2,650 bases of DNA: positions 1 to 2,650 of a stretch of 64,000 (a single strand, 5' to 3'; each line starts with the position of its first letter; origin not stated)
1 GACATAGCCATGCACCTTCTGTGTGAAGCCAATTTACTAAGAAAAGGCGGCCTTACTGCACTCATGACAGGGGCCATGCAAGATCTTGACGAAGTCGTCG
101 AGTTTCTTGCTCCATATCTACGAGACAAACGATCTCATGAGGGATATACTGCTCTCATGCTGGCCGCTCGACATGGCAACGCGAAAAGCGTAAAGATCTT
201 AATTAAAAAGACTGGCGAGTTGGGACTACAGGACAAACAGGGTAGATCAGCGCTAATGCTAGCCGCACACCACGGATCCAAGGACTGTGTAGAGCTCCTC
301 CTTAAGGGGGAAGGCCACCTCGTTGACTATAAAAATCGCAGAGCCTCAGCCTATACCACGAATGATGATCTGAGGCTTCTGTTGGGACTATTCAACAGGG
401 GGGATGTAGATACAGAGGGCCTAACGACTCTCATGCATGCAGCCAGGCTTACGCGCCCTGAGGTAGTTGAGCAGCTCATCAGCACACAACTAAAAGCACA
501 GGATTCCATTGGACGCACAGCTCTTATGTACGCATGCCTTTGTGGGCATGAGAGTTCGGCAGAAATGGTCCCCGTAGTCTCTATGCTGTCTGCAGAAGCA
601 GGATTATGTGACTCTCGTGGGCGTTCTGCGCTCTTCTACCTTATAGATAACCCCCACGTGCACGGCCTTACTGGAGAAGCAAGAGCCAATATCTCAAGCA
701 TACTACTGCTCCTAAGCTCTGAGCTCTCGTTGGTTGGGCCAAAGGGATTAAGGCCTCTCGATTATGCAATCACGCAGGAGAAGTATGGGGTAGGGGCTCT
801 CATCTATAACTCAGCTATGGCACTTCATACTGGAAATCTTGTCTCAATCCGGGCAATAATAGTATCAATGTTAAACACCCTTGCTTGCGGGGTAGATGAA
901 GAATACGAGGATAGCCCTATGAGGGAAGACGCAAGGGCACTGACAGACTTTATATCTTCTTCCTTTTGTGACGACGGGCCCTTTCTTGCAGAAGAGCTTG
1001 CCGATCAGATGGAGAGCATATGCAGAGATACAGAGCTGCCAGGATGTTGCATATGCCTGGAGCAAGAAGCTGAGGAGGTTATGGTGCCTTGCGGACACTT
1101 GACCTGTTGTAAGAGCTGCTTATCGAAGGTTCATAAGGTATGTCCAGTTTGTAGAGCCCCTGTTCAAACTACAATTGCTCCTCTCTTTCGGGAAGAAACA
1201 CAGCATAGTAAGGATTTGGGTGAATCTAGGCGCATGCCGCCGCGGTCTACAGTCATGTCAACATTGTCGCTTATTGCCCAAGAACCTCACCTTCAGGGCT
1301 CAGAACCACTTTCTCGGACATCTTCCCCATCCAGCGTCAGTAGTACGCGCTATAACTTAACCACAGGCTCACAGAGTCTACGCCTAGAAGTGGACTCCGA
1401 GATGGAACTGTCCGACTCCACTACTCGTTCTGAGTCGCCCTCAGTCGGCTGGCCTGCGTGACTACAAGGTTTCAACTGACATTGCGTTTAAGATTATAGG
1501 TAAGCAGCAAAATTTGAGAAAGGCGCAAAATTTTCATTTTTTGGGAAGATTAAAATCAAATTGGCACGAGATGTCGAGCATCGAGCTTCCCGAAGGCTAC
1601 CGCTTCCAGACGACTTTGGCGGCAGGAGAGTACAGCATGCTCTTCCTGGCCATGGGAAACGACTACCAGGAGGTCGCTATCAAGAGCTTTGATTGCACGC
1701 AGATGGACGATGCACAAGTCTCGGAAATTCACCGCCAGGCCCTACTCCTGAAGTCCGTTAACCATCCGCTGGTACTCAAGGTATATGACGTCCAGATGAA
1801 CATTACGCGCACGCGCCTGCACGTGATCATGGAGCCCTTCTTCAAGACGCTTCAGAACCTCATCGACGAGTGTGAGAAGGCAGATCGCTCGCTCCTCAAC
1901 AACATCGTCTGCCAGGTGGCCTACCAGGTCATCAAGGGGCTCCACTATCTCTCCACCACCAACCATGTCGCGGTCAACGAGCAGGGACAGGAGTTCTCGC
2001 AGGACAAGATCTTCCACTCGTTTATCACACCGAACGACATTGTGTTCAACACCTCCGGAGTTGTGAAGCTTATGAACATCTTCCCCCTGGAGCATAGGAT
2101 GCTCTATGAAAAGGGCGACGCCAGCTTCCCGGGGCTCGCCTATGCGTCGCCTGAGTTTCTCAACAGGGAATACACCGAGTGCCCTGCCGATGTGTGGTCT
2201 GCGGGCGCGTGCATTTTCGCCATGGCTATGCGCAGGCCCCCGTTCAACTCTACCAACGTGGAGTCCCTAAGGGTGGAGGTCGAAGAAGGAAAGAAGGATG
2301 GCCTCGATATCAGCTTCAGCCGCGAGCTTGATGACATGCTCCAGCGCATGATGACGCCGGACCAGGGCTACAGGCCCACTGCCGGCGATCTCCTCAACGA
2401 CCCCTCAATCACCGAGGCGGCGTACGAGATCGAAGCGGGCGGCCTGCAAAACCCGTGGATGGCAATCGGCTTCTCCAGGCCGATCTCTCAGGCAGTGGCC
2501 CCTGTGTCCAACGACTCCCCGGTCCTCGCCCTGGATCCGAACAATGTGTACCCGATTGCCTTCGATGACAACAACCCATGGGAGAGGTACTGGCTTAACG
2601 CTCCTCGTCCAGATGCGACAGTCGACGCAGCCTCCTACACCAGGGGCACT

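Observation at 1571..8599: All three NEK-like kinase domains in the array appear catalytically dead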

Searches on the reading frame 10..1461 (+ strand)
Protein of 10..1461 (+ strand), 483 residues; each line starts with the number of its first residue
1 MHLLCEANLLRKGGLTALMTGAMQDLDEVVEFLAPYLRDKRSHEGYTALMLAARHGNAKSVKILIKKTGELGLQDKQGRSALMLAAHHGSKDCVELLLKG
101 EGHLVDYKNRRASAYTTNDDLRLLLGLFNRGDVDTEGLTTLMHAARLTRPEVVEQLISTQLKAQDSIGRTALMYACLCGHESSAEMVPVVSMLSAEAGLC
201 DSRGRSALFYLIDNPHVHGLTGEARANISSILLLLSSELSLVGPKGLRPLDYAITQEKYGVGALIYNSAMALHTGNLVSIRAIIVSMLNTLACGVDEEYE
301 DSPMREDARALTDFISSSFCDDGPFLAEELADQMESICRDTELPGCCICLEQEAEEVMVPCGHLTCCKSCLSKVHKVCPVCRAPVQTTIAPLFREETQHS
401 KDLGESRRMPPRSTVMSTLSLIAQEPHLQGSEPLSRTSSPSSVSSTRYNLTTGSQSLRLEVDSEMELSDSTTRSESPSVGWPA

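Call 3: search_protein_families(library=pfam, proteins=[window:10-1461:+], max_evalue=0.01)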
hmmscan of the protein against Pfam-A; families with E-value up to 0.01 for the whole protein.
window:10-1461:+ (483 aa): 8 families
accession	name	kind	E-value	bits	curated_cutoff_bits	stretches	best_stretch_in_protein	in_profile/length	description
PF12796.13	Ank_2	-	1.7e-34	118.7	27.3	3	18-100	1-83/90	Ankyrin repeats (3 copies)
PF00023.36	Ank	-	1.4e-21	75.8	21.1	2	77-109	1-32/33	Ankyrin repeat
PF13606.12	Ank_3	-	3e-18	64.2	22.3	0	78-99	2-23/30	Ankyrin repeat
PF13857.12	Ank_5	-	6.9e-14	52.2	27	1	44-80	15-51/56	Ankyrin repeats (many copies)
PF13637.12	Ank_4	-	8.2e-14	51.8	22.7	1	63-98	15-50/50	Ankyrin repeats (many copies)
PF13920.12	zf-C3HC4_3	-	3.1e-11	43.3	27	1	346-387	5-48/49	Zinc finger, C3HC4 type (RING finger)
PF14447.12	Prok-RING_4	-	2.3e-05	24.6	27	1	346-388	1-43/46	Prokaryotic RING finger family 4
PF13639.12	zf-RING_2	-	0.00059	20.5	27.3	1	346-382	3-44/44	Ring finger domain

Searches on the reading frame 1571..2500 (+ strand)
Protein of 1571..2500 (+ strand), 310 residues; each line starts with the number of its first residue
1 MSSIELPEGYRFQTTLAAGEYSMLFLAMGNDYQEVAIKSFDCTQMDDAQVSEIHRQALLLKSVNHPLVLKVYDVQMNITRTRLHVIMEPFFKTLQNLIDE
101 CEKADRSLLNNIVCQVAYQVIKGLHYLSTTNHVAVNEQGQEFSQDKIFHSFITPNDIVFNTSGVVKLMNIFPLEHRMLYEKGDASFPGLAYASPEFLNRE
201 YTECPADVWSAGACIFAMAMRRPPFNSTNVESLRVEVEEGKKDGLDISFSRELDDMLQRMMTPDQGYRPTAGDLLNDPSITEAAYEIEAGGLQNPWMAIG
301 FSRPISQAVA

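Call 4: search_solved_structures(query=window:1571-2500:+, max_evalue=0.001, show_alignments=2)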
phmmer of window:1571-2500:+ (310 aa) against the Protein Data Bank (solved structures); distinct sequences matched with E-value up to 0.001: 702 (the best 60 are shown).
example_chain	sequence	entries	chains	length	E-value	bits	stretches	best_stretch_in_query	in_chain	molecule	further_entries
2jav_A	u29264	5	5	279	2.2e-17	66.4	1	8-282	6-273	SERINE/THREONINE-PROTEIN KINASE NEK2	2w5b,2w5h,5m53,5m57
4a4x_A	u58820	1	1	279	2.4e-17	66.2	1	8-282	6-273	SERINE/THREONINE-PROTEIN KINASE NEK2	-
2w5a_A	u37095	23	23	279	2.7e-17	66.1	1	8-282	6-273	SERINE/THREONINE-PROTEIN KINASE NEK2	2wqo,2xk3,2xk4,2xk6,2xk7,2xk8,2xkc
6tm5_Q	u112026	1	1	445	6e-17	64.9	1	8-291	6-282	Serine/threonine-protein kinase Nek2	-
6tm5_S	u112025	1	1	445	6e-17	64.9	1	8-291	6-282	Serine/threonine-protein kinase Nek2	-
5yks_A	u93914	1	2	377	3e-16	62.7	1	10-279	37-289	SNF-related serine/threonine-protein kinase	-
3fe3_A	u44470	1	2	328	2e-14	56.7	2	144-289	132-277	MAP/microtubule affinity-regulating kinase 3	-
8xfl_A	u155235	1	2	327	2e-14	56.7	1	9-281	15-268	MAP/microtubule affinity-regulating kinase 4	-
5es1_A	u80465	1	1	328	2e-14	56.6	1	9-281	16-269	MAP/microtubule affinity-regulating kinase 4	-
9vfo_A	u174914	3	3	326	3.5e-14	55.9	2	144-289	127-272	MAP/microtubule affinity-regulating kinase 3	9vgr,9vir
8uoh_A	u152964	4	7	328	3.5e-14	55.9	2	144-289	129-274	MAP/microtubule affinity-regulating kinase 3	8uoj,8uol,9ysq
2qnj_A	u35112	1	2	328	3.7e-14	55.8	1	9-289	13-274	MAP/microtubule affinity-regulating kinase 3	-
8uoi_A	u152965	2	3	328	4.1e-14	55.6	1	9-289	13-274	MAP/microtubule affinity-regulating kinase 3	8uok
9yr9_A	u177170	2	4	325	4.8e-14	55.4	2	144-289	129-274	MAP/microtubule affinity-regulating kinase 3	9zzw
7p1l_A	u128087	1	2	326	5.3e-14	55.3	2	144-289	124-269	MAP/microtubule affinity-regulating kinase 3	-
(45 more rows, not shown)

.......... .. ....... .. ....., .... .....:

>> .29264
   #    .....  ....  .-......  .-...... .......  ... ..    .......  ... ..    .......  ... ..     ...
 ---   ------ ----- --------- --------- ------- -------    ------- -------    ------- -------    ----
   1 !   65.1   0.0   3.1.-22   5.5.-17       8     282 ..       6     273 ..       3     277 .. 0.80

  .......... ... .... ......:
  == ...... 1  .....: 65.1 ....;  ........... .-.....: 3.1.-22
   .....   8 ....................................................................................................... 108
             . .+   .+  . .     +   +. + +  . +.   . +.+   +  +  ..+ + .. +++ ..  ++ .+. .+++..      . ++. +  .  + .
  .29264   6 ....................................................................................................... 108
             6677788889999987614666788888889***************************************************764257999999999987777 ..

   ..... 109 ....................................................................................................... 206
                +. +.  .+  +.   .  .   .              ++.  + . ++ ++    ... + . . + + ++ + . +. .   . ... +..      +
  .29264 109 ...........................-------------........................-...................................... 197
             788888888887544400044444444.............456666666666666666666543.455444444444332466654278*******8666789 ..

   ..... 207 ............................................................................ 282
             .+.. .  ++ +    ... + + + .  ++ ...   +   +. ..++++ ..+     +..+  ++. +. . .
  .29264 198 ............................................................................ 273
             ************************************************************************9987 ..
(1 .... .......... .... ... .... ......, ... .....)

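Call 21: find_homologous_proteins(query=window:1571-2470:+, max_evalue=0.00001)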
Query window:1571-2470:+: 708 candidates shared short words with the query, none scored E <= 0.00001.

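Call 30: search_protein_representatives(protein=window:1571-2470:+)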
Query: 300 residues. Proteins with E-value up to 0.001 (for the whole library): 9787; up to 1e-10: 210; up to 1e-30: 2. The best 150 are listed.
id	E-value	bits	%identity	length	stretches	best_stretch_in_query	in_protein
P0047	4.6e-178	606.9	88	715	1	1-300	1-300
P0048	3.4e-48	180.7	34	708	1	3-296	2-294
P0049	3.4e-25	105.2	25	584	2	9-291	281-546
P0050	5.1e-24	101.4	96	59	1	1-53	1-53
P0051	3.0e-23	98.8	26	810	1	1-291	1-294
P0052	3.3e-20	88.9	26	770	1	1-289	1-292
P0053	9.3e-20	87.4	25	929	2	10-276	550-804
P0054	8.4e-19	84.3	28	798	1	8-281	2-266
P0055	1.0e-18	84.0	24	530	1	28-277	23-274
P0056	1.6e-18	83.4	36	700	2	155-286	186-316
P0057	2.7e-18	82.6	30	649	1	33-281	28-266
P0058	2.7e-18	82.6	26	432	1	9-279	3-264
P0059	4.1e-18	82.0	28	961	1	8-281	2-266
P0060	6.7e-18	81.3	28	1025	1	3-284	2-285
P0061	1.0e-17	80.7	27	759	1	30-276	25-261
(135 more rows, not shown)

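Call 32: list_cluster_members(proteins=[P0047, P0048, P0051, P0052, P0060])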
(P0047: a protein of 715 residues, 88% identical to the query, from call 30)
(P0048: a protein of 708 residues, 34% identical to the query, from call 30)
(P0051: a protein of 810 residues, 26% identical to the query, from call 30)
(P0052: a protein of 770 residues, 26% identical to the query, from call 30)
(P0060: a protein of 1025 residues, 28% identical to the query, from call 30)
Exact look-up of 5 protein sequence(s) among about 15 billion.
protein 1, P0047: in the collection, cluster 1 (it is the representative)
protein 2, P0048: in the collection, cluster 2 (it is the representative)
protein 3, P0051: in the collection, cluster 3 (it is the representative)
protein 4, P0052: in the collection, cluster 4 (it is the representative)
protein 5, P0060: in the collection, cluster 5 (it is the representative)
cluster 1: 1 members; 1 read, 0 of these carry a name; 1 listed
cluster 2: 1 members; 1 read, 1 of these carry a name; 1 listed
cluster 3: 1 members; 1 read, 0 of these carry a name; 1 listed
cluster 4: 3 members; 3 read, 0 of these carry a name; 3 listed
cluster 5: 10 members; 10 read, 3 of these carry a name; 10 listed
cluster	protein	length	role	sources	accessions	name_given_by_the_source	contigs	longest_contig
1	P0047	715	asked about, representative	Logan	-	-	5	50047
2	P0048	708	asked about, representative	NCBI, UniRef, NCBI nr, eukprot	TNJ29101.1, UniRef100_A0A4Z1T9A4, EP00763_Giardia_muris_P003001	Kinase, NEK [Giardia muris] | Kinase, NEK n=1 Tax=Giardia muris TaxID=5742 RepID=A0A4Z1T9A4_GIAMU | TNJ29101.1 Kinase, NEK [Giardia muris]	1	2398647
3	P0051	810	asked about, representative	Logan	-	-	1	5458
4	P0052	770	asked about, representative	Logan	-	-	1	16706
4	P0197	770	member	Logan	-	-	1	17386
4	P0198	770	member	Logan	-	-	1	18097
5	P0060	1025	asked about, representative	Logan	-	-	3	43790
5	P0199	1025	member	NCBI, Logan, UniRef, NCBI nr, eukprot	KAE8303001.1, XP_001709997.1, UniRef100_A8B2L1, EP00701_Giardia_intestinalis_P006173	Kinase, NEK [Giardia duodenalis] | Kinase, NEK n=1 Tax=Giardia intestinalis (strain ATCC 50803 / WB clone C6) TaxID=184922 ... | Kinase, NEK [Giardia intestinalis]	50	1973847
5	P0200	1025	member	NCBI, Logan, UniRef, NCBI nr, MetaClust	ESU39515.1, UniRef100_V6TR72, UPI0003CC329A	Serine/threonine-protein kinase NEK [Giardia duodenalis] | Serine/threonine-protein kinase NEK n=1 Tax=Giardia intestinalis TaxID=5741 ... | Serine/threonine-protein kinase NEK [Giardia intestinalis]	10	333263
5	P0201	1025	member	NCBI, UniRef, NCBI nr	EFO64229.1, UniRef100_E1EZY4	Kinase, NEK [Giardia lamblia P15] | Kinase, NEK n=1 Tax=Giardia intestinalis (strain P15) TaxID=658858 RepID=E1EZY4_GIAIA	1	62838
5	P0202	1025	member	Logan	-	-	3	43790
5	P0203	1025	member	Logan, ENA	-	-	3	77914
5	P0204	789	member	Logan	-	-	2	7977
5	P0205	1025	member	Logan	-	-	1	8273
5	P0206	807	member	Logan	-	-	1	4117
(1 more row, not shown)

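Call 33: find_encoding_contigs(protein=P0048, flank=10000, max_places=2)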
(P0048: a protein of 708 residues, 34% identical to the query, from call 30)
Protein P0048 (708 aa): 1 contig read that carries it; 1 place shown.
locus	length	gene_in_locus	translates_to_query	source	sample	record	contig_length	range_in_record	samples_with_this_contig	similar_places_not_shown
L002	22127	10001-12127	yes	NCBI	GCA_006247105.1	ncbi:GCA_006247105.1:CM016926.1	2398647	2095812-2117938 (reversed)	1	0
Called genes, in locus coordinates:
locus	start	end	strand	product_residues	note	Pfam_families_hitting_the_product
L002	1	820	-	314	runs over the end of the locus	PF13639:zf-RING_2 (weak), PF13923:zf-C3HC4_2 (faint)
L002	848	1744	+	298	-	PF22293:ANXE1_4th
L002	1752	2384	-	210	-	-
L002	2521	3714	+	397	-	PF00085:Thioredoxin (weak)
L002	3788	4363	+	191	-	PF10248:Mlf1IP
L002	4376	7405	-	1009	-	PF00225:Kinesin, PF16796:Microtub_bd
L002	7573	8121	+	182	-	PF03248:Rer1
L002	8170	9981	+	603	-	PF12796:Ank_2, PF13637:Ank_4 (faint), PF00023:Ank (faint), PF13606:Ank_3 (faint), PF13857:Ank_5 (faint), PF12796:Ank_2, PF13920:zf-C3HC4_3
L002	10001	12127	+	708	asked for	PF00069:Pkinase, PF07714:PK_Tyr_Ser-Thr, PF00023:Ank (faint), PF13606:Ank_3 (faint), PF12796:Ank_2, PF13857:Ank_5 (weak), PF13637:Ank_4 (weak), PF12796:Ank_2 (weak)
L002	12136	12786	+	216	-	-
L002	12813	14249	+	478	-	PF00069:Pkinase, PF13857:Ank_5 (faint), PF00023:Ank (faint), PF12796:Ank_2, PF13606:Ank_3 (faint), PF13637:Ank_4 (faint)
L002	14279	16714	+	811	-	PF00069:Pkinase, PF07714:PK_Tyr_Ser-Thr, PF00069:Pkinase, PF00023:Ank (faint), PF12796:Ank_2, PF13606:Ank_3 (faint), PF13637:Ank_4 (faint), PF12796:Ank_2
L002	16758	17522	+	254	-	PF00856:SET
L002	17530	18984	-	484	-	-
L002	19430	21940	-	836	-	PF00005:ABC_tran, PF13304:AAA_21 (faint)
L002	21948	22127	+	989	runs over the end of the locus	-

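Call 47: predict_structure(alignment_id=A2)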
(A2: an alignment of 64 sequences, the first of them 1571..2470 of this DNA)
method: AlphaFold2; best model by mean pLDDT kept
length: 300 residues; sequences in the alignment: 64
mean_pLDDT: 93.9   pTM: 0.92
mean pLDDT of the five models: 93.9, 93.4, 92.9, 92.1, 92.1
residues with pLDDT >= 90: 255; 70-90: 42; 50-70: 2; < 50: 1
segments of 3 or more residues with pLDDT < 50: none
pLDDT, mean of each block of 10 residues (from residue 1): 81 93 95 95 94 95 97 94 97 97 96 98 97 93 92 97 95 85 84 92 92 98 93 93 94 98 96 98 97 90
secondary structure, 60 per line:
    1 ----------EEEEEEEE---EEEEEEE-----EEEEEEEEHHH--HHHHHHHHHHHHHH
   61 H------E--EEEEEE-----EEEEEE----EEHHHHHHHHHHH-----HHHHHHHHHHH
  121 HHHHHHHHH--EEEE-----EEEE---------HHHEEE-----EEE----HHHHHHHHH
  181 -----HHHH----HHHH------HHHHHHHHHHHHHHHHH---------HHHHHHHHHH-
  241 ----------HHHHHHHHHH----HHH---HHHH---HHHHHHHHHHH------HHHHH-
elements in order: E11-18 E22-28 E34-41 H47-61 E71-76 E82-87 H94-104 H110-129 E132-135 E141-144 E157-159 E165-167 H172-180 H186-189 H194-197 H204-220 H230-239 H251-260 H271-274 H278-288 H295-299

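Call 49: fold_search(model_id=the predicted structure, library=pdb)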
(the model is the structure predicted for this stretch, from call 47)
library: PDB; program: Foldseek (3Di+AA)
matches with E <= 10: 2000; with E <= 0.001: 1996
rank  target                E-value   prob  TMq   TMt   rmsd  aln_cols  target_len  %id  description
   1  2w5b                  2.4e-19  1.00  0.74  0.81   3.9       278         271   23  Human Nek2 kinase ATPgammaS-bound (released 2008-12-23)
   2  2w5a                  5.6e-19  1.00  0.73  0.82   2.9       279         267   24  Human Nek2 kinase ADP-bound (released 2008-12-23)
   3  2w5h                  1.1e-18  1.00  0.73  0.81   3.1       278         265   23  Human Nek2 kinase Apo (released 2008-12-23)
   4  2xnm                  1.2e-18  1.00  0.67  0.77   3.7       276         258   24  Structure of NEK2 bound to CCT (released 2011-03-30)
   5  5m51                  1.3e-18  1.00  0.75  0.86   3.5       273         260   22  Nek2 bound to arylaminopurine compound 8 (released 2016-11-09)
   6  5m57                  2.5e-18  1.00  0.75  0.86   4.3       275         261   22  Nek2 bound to arylaminopurine 6 (released 2016-11-23)
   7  7b35_A                2.8e-18  1.00  0.69  0.78   4.8       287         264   20  MST3 in complex with compound MRIA13 (released 2020-12-16)
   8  6sgi                  4.6e-18  1.00  0.72  0.84   3.7       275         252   22  Nek2 kinase bound to inhibitor 96 (released 2020-06-17)
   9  2xno                  5.1e-18  1.00  0.67  0.79   3.5       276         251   23  Structure of Nek2 bound to CCT243779 (released 2011-03-30)
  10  4a4x                  6.4e-18  1.00  0.67  0.79   4.5       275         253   22  NEK2-EDE bound to CCT248662 (released 2012-04-25)
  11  4qmn                  6.4e-18  1.00  0.70  0.73   6.1       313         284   19  MST3 in complex with BOSUTINIB (released 2015-07-01)
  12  4an3                  7.1e-18  1.00  0.75  0.80   5.1       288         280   22  Crystal structures of human MEK1 with carboxamide-based allosteric inhibitor XL518 (GDC-0973), or related analogs. (released 2012-12-19)
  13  6sgd                  7.5e-18  1.00  0.71  0.85   2.7       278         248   22  Nek2 kinase covalently bound to 2-arylamino-6-ethynylpurine inhibitor 24 (released 2020-06-17)
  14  5m53                  8.4e-18  1.00  0.75  0.87   3.4       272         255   23  Nek2 bound to arylaminopurine inhibitor 11 (released 2016-11-09)
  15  2xkf                  8.9e-18  1.00  0.69  0.81   3.3       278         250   22  Structure of Nek2 bound to aminopyrazine compound 2 (released 2010-10-27)
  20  4qml                  1.6e-17  1.00  0.70  0.74   6.0       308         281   20  MST3 in complex with AMP-PNP (released 2015-07-01)
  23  4qmy                  2.2e-17  1.00  0.70  0.72   6.1       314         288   19  MST3 IN COMPLEX WITH STAUROSPORINE (released 2015-07-01)
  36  4qmu                  4.0e-17  1.00  0.70  0.73   5.8       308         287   20  MST3 IN COMPLEX WITH JNJ-7706621, 4-({5-AMINO-1-[(2,6-DIFLUOROPHENYL)CARBONYL]-1H-1,2,4-TRIAZOL-3-YL}AMINO)BENZENESULFON (released 2015-07-01)
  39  4qmx                  5.2e-17  1.00  0.69  0.72   6.1       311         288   19  MST3 in complex with SARACATINIB (released 2015-07-01)
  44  4qo9_B                6.9e-17  1.00  0.68  0.71   6.4       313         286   19  MST3 IN COMPLEX WITH Danusertib (released 2015-07-29)
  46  4qmt                  7.3e-17  1.00  0.70  0.74   5.8       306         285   20  MST3 in complex with HESPERADIN (released 2015-07-01)
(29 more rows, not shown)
